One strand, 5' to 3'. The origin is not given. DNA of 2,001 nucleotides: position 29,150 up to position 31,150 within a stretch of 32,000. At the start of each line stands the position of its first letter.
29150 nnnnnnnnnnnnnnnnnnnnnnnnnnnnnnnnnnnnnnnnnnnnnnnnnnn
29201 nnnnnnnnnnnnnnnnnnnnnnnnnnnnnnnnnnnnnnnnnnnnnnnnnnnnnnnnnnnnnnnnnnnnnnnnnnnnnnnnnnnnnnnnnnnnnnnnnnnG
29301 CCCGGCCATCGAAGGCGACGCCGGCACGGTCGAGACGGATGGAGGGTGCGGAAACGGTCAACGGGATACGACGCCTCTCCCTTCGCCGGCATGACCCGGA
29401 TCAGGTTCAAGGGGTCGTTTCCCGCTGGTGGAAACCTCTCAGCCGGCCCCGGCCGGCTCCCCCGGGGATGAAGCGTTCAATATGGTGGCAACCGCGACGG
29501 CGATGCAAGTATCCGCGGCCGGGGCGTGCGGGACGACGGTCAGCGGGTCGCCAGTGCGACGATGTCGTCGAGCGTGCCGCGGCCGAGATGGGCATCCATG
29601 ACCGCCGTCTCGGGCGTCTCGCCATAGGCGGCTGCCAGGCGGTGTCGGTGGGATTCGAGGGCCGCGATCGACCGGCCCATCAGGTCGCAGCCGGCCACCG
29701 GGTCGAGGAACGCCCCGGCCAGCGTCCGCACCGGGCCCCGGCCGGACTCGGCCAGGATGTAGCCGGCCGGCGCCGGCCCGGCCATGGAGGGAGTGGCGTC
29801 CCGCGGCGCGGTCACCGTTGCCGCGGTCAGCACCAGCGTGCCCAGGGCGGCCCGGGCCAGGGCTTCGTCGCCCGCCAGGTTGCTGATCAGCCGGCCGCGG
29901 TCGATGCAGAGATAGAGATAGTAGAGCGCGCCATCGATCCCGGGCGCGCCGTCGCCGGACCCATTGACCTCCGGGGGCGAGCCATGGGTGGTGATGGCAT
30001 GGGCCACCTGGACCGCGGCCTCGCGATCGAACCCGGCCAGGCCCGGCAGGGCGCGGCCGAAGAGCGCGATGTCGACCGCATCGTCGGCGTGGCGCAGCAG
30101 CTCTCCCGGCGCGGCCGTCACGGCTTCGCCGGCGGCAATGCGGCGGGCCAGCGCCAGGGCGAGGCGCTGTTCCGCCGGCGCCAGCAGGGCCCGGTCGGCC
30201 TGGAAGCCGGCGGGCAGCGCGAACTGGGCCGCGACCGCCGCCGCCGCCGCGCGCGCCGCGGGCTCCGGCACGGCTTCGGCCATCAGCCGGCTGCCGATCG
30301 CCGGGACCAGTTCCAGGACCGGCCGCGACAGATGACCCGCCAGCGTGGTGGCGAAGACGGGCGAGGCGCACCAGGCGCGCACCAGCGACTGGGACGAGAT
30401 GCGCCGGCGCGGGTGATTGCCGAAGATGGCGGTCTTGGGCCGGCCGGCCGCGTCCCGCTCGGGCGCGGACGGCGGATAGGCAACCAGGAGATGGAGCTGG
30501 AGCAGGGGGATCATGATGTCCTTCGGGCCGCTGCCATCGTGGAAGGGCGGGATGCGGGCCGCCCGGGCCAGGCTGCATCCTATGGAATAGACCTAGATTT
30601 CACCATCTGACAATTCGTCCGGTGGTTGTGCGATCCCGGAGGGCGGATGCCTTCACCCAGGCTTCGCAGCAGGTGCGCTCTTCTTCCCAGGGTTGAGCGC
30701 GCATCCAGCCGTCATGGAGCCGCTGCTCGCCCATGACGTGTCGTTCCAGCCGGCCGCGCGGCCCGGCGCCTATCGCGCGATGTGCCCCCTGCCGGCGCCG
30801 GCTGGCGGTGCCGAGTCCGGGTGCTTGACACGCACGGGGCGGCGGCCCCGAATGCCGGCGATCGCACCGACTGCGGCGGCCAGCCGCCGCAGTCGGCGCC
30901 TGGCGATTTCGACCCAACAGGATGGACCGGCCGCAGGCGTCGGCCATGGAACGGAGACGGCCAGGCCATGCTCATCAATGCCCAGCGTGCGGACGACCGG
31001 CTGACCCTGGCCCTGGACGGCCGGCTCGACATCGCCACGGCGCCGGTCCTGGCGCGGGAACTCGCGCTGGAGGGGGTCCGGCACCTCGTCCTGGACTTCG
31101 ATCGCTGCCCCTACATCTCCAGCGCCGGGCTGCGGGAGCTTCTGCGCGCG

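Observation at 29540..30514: Orphan Cas7e (CasC/Cse4)-like gene with no cas operon, no CRISPR array and host-like composition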

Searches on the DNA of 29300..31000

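Call 76: search_rna_families(source=window, start=29300, end=31000, threshold=evalue, max_evalue=1)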
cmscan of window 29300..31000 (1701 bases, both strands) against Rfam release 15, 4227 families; matches with E-value up to 1: 2.
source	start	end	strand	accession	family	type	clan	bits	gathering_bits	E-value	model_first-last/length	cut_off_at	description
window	29361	29473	-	RF00059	TPP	Cis-reg; riboswitch;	-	69.7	54.3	3.3e-13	1-105/105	no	TPP riboswitch aptamer (THI element)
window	30012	30085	+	RF00169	Bacteria_small_SRP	Gene;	CL00003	21.4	40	0.2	1-97/97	no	Bacterial small signal recognition particle RNA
